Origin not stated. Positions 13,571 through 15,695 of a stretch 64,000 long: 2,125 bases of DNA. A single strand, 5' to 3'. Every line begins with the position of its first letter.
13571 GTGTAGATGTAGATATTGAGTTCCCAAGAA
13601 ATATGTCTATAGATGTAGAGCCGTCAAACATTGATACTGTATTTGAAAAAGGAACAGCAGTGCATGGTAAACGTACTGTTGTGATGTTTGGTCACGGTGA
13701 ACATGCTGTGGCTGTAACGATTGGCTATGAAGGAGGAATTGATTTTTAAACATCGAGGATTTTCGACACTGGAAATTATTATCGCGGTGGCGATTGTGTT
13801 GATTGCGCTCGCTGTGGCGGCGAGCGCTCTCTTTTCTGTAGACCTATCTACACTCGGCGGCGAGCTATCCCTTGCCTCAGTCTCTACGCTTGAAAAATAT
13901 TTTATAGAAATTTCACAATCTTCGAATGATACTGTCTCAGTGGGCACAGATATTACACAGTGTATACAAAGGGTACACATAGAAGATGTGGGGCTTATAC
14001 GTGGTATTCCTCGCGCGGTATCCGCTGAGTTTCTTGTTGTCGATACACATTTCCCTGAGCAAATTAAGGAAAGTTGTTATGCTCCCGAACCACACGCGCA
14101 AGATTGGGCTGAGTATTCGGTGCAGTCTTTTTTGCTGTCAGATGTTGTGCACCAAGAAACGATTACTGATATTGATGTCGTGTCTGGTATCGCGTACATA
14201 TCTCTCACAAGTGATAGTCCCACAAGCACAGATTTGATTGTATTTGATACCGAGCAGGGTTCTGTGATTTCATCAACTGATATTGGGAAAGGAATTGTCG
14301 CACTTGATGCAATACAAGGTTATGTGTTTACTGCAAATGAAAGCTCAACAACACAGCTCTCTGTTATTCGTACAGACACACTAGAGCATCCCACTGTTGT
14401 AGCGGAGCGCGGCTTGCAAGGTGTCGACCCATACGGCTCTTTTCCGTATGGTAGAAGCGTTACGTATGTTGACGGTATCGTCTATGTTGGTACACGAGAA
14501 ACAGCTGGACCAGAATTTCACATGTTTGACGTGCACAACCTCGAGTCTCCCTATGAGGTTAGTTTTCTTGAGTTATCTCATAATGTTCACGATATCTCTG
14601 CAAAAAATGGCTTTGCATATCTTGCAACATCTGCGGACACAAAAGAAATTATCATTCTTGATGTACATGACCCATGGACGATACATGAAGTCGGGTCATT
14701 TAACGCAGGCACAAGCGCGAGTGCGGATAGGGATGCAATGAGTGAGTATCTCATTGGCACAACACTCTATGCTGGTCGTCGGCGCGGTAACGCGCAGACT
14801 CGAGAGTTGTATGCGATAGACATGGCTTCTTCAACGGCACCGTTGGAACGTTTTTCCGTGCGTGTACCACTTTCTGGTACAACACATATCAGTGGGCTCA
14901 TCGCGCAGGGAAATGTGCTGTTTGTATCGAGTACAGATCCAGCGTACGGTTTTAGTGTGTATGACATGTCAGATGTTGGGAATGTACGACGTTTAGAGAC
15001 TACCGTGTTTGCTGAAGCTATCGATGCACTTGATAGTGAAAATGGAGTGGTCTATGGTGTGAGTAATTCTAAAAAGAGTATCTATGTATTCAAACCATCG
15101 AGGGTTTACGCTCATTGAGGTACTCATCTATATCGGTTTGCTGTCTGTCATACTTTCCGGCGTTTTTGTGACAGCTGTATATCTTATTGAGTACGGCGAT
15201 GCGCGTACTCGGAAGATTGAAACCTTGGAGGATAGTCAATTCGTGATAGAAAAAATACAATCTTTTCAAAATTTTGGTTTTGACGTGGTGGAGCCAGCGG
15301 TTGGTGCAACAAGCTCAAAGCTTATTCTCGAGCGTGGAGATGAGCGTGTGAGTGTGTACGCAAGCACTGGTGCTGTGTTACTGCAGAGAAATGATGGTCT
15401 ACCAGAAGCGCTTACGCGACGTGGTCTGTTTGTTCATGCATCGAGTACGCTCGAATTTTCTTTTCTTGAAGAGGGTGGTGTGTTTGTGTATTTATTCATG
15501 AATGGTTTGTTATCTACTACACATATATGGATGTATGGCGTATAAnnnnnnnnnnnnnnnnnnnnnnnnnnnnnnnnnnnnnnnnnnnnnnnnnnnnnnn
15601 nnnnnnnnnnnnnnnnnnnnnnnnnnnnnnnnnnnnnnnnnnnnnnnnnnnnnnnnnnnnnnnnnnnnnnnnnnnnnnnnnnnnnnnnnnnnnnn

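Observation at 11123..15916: Type IV pilus locus with a pilin fused to an LVIVD-repeat beta-propeller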

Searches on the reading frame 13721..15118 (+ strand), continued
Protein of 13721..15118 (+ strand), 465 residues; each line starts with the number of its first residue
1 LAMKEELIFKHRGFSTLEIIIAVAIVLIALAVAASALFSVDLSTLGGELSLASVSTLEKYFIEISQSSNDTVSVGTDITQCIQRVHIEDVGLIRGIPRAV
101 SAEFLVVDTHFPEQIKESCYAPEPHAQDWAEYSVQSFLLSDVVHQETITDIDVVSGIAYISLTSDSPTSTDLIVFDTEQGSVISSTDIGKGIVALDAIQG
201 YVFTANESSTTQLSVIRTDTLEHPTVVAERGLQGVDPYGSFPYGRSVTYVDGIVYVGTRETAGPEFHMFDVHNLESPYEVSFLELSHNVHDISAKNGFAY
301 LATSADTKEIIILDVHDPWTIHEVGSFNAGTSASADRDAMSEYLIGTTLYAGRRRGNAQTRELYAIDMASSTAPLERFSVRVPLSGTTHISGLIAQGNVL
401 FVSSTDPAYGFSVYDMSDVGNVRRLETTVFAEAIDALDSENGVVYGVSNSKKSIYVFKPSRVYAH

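Call 34: find_related_loci(query=A1, collection=genome_contigs, flank=6000)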
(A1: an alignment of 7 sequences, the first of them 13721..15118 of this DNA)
Query A1 (465 aa) in genome_contigs; peptide patterns used: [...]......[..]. (x = any residue, [..] = any of these).
47 stretches matched a pattern; 23 encode a relative of the query (tblastn E <= 1e-3); 23 distinct loci.
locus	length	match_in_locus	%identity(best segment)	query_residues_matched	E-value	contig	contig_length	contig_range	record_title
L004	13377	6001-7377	38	6-449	1e-102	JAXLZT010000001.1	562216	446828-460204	MAG: Candidatus Paceibacterota bacterium isolate STL-PAT9 C4.155.fa-1, whole genome shotgun sequence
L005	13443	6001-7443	39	12-463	1e-95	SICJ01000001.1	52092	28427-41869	MAG: Candidatus Parcubacteria bacterium isolate Baikal-deep-G202 BACOMB-C2522, whole genome shotgun sequence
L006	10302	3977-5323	39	12-455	2e-91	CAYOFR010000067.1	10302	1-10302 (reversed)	MAG TPA_asm: uncultured Candidatus Saccharibacteria bacterium isolate SRP135725_co2_60 genome assembly, contig: k141_616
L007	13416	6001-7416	37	12-450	7e-91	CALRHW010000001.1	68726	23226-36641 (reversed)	MAG: Parcubacteria group bacterium isolate TrH-25oct19-271 genome assembly, contig: TrH-25oct19-C530, whole genome shotg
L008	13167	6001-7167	39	66-456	2e-89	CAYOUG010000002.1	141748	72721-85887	MAG TPA_asm: uncultured Candidatus Saccharibacteria bacterium isolate SRP278252_co2_18 genome assembly, contig: NODE_136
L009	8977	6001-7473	28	7-460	4e-43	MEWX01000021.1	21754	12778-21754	MAG: Candidatus Adlerbacteria bacterium RIFCSPLOWO2_01_FULL_51_16 rifcsplowo2_01_scaffold_4577, whole genome shotgun seq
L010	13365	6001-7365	28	4-421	9e-42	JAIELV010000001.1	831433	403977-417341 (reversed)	MAG: Patescibacteria group bacterium isolate co.spades.CONCOCT.1kb_121 c_000000000001, whole genome shotgun sequence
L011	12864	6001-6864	34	150-417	2e-41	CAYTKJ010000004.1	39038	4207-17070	MAG TPA_asm: uncultured Candidatus Saccharibacteria bacterium isolate ERP113451_co1_455 genome assembly, contig: NODE_10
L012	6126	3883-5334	28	10-456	1e-41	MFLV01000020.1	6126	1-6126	MAG: Candidatus Kaiserbacteria bacterium RIFCSPLOWO2_01_FULL_51_21 rifcsplowo2_01_scaffold_37124, whole genome shotgun s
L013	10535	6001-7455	27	13-462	4e-41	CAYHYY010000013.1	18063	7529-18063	MAG TPA_asm: uncultured Candidatus Saccharibacteria bacterium isolate ERP119705_co16_438 genome assembly, contig: NODE_2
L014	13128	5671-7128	28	13-462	1e-39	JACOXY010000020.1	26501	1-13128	MAG: Candidatus Liptonbacteria bacterium isolate NC_groundwater_165_Ag_S-0.1um_43_15 S4_GD2017_2_S1_scaffold_2816, whole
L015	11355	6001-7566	25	3-460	2e-33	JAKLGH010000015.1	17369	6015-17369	MAG: Patescibacteria group bacterium isolate RA.bin35 RA.bin35_15, whole genome shotgun sequence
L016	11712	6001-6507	40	193-353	5e-28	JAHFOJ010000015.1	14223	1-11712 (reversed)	MAG: Candidatus Giovannonibacteria bacterium isolate nzgw500 NODE_5755_length_14224_cov_3.719138, whole genome shotgun s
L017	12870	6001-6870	29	178-456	1e-25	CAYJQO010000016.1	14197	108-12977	MAG TPA_asm: uncultured Candidatus Saccharibacteria bacterium isolate ERP125453_co1_264 genome assembly, contig: NODE_45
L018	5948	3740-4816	28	131-465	1e-25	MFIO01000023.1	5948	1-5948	MAG: Candidatus Giovannonibacteria bacterium RIFCSPLOWO2_12_FULL_43_11c rifcsplowo2_12_scaffold_43280, whole genome shot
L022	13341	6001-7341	29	12-417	3e-24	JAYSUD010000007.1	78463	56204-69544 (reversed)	MAG: bacterium isolate GFS_12610 GFS_12610_6, whole genome shotgun sequence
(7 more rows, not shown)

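Call 36: search_solved_structures(query=A2, max_evalue=1, show_alignments=1)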
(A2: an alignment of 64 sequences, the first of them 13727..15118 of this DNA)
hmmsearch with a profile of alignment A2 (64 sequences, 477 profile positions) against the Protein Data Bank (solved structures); distinct sequences matched with E-value up to 1: 10.
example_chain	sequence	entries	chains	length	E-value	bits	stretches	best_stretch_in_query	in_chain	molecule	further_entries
7tgg_A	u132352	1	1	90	0.0067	18.4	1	3-67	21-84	Geopilin domain 1 protein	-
6emk_B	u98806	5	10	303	0.047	15.6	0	286-347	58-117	Target of rapamycin complex subunit LST8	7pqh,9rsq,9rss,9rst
9egp_A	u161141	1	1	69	0.051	15.4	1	3-65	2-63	Geopilin domain 1 protein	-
9scd_D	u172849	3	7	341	0.25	13.1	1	263-340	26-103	Uncharacterized WD repeat-containing protein C824.04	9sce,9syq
7suk_LW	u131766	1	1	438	0.49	12.2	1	304-350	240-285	U3 small nucleolar RNA-associated protein 7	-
2dy7_A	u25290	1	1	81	0.64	11.8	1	87-137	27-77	Chromo domain protein 1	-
5wlc_LW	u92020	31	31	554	0.64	11.8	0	304-350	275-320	Utp7 | U3 small nucleolar RNA-associated protein 7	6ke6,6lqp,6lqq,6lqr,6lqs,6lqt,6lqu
8tj2_C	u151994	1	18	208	0.7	11.7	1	12-70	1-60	Type IV major pilin protein PilA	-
4bts_AR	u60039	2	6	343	0.77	11.6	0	303-341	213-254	40S RIBOSOMAL PROTEIN RACK1 | RACK1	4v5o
2h1e_A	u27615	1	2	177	0.93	11.3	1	87-142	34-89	Chromo domain protein 1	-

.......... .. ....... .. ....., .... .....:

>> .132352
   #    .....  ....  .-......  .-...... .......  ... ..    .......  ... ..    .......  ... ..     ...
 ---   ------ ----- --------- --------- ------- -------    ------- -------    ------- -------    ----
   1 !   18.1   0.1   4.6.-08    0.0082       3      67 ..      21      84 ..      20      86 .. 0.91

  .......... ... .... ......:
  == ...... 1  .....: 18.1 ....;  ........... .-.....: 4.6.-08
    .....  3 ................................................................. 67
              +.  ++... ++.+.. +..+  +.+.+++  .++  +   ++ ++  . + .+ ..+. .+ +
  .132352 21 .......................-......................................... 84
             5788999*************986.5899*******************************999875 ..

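Call 58: find_encoding_contigs(protein=P0001, flank=10000, max_places=3)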
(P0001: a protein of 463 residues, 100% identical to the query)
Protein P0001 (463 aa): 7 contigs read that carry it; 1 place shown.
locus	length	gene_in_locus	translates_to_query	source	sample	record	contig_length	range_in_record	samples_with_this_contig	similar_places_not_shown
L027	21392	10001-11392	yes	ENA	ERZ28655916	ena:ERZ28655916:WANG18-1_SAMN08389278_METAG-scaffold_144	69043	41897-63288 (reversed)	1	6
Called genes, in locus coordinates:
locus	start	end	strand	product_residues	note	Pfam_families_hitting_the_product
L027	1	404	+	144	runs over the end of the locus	-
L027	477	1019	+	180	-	-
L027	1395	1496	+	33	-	-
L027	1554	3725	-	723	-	PF00133:tRNA-synt_1, PF09334:tRNA-synt_1g, PF13603:tRNA-synt_1_2, PF09334:tRNA-synt_1g (weak), PF08264:Anticodon_1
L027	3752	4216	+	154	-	-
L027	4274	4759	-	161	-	-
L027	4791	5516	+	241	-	-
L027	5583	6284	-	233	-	PF01479:S4, PF00849:PseudoU_synth_2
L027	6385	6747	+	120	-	PF07681:DoxX (weak)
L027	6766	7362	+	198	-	PF00588:SpoU_methylase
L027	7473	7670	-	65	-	-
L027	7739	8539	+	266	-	PF00437:T2SSE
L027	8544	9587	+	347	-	PF00482:T2SSF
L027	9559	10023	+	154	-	-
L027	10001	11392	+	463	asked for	-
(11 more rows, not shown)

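Call 66: list_cluster_members(proteins=[P0001, P0006, P0012, P0015, P0019, P0020, P0031, P0047, P0089, P0133])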
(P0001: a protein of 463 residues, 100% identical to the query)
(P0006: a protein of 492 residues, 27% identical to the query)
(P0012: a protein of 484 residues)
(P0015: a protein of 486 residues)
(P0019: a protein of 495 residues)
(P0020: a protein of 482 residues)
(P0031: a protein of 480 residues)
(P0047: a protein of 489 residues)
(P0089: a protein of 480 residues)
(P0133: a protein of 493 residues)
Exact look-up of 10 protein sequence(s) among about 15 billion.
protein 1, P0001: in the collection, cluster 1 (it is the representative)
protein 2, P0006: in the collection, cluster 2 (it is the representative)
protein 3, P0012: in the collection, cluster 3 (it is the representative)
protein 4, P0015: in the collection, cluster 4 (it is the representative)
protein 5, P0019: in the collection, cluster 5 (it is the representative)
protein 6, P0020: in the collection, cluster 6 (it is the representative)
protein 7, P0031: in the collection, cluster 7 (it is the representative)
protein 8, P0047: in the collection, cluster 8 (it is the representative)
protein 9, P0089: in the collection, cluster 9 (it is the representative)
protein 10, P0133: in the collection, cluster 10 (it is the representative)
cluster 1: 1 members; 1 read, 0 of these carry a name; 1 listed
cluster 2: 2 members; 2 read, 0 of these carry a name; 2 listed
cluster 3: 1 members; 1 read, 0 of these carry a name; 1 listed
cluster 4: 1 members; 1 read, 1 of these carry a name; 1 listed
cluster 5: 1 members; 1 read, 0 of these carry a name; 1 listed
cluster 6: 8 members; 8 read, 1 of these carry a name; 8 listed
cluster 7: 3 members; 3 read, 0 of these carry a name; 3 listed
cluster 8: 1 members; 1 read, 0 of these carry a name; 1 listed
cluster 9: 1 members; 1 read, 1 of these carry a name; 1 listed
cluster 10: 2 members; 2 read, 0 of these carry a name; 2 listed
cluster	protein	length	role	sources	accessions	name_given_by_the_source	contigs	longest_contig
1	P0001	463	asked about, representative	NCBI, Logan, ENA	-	-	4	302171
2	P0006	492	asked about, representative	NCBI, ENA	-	-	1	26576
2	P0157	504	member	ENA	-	-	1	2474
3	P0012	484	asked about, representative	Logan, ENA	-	-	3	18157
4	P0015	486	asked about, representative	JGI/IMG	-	hypothetical protein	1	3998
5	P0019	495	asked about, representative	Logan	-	-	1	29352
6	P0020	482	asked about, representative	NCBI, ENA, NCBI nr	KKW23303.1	MAG: hypothetical protein UY65_C0005G0005 [Parcubacteria group bacterium ...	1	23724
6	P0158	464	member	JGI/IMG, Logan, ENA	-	-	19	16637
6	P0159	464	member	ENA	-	-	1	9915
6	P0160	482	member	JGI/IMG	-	-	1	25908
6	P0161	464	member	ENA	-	-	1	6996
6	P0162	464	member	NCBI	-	-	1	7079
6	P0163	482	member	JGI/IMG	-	-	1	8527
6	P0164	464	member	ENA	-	-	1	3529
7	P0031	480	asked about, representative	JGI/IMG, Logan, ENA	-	-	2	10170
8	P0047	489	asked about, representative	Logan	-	-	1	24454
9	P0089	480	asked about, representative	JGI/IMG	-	Tfp pilus assembly protein PilE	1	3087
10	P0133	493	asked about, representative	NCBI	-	-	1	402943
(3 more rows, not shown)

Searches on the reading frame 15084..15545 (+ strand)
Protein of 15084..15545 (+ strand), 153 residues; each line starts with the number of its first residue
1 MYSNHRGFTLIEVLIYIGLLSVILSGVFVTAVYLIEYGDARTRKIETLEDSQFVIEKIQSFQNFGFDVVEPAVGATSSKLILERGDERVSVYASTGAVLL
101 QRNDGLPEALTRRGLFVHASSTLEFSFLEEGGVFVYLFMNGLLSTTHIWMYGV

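Call 3: search_protein_families(library=pfam, proteins=[window:15084-15545:+], max_evalue=1)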
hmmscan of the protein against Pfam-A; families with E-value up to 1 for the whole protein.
window:15084-15545:+ (153 aa): 1 family
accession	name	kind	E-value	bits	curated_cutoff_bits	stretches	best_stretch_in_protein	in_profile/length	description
PF07963.17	N_methyl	-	9.1e-08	31.8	21.2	1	3-28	2-27/27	Prokaryotic N-terminal methylation motif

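Call 4: search_protein_families(library=ncbifam, proteins=[window:15084-15545:+], max_evalue=1)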
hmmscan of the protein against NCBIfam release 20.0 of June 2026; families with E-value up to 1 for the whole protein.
window:15084-15545:+ (153 aa): 10 families
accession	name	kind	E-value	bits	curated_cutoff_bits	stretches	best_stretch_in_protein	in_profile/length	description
TIGR02532.1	IV_pilin_GFxxxE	domain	0.00072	19.3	16.3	1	6-27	2-23/24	prepilin-type N-terminal cleavage/methylation domain-containing protein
TIGR01708.2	typeII_sec_gspH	equivalog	0.0063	16.5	80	1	5-30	1-26/169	type II secretion system minor pseudopilin GspH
NF041013.1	T4P_ComGE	equivalog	0.019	15.1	49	1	4-29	2-27/83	competence type IV pilus minor pilin ComGE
NF041002.1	pilin_ComGF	equivalog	0.023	14.9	80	1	6-55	2-50/139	competence type IV pilus minor pilin ComGF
NF007862.0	PRK10574.1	equivalog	0.027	14.6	138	1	4-31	3-29/145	prepilin peptidase-dependent pilin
NF007848.0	PRK10557.1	equivalog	0.043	13.1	120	1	3-27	8-32/192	prepilin peptidase-dependent protein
NF040982.1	ComGD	equivalog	0.063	13.7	70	1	6-31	2-26/139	competence type IV pilus minor pilin ComGD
NF007800.0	PRK10506.1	equivalog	0.18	11.6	158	1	3-25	6-28/163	prepilin peptidase-dependent protein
NF033703.1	transcr_KstR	equivalog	0.19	11.3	280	1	83-125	78-120/185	cholesterol catabolism transcriptional regulator KstR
NF040999.1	pilin_ComGC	equivalog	0.59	10.4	75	1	6-24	2-20/84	competence type IV pilus major pilin ComGC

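Call 54: search_protein_families(library=pfam, alignment_id=A4, max_evalue=1)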
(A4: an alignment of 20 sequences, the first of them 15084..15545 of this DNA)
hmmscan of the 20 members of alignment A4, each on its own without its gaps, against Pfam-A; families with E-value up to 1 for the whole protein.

A. member 1, window:15084-15545:+ (153 aa): 1 family
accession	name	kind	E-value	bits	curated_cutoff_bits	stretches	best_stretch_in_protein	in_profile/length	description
PF07963.17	N_methyl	-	9.1e-08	31.8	21.2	1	3-28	2-27/27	Prokaryotic N-terminal methylation motif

B. families by the number of members that match (of 20 scanned): 11 families
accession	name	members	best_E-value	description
PF07963.17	N_methyl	20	2e-08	Prokaryotic N-terminal methylation motif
PF19376.4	DUF5951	1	0.0085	Family of unknown function (DUF5951)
PF03419.18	Peptidase_U4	1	0.014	Sporulation factor SpoIIGA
PF02453.23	Reticulon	1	0.026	Reticulon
PF06182.17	ABC2_membrane_6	1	0.031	ABC-2 family transporter protein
PF11750.13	DUF3307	1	0.049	Protein of unknown function (DUF3307)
PF13620.12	CarboxypepD_reg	1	0.055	Carboxypeptidase regulatory-like domain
PF11694.13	DUF3290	1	0.071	Protein of unknown function (DUF3290)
PF07431.17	DUF1512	1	0.09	Protein of unknown function (DUF1512) N-terminal domain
PF04550.17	Phage_holin_3_2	1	0.13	Phage holin family 2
PF02993.19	MCPVI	1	0.14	Minor capsid protein VI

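Call 63: search_solved_structures(query=A4, max_evalue=5)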
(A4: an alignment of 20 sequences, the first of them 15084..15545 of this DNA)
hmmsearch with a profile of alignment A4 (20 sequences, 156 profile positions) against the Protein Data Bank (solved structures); distinct sequences matched with E-value up to 5: 9.
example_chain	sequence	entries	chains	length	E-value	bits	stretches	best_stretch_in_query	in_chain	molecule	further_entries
7tgg_A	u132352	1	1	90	0.0018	21.7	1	1-28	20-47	Geopilin domain 1 protein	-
9egp_A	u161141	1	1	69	0.0021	21.5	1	1-26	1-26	Geopilin domain 1 protein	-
9laa_A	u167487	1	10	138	0.03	17.7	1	4-27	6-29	Type IV pilin protein PilA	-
6xxe_A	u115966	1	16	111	0.068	16.6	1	11-110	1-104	Uncharacterized protein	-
8qqj_J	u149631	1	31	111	0.14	15.5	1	11-110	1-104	Type IV narrow pilus major component PilA5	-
9lab_B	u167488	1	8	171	0.22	15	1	6-29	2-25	MSHA major pilin subunit MshA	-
1xou_A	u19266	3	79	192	0.79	13.1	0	82-128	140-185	EspA | Translocon EspA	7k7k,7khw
8uhf_A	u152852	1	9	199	0.83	13.1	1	11-49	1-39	Toxin co-regulated pilin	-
2e3u_A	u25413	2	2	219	1.5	12.3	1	71-113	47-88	Hypothetical protein PH1566 | Putative uncharacterized protein PH1566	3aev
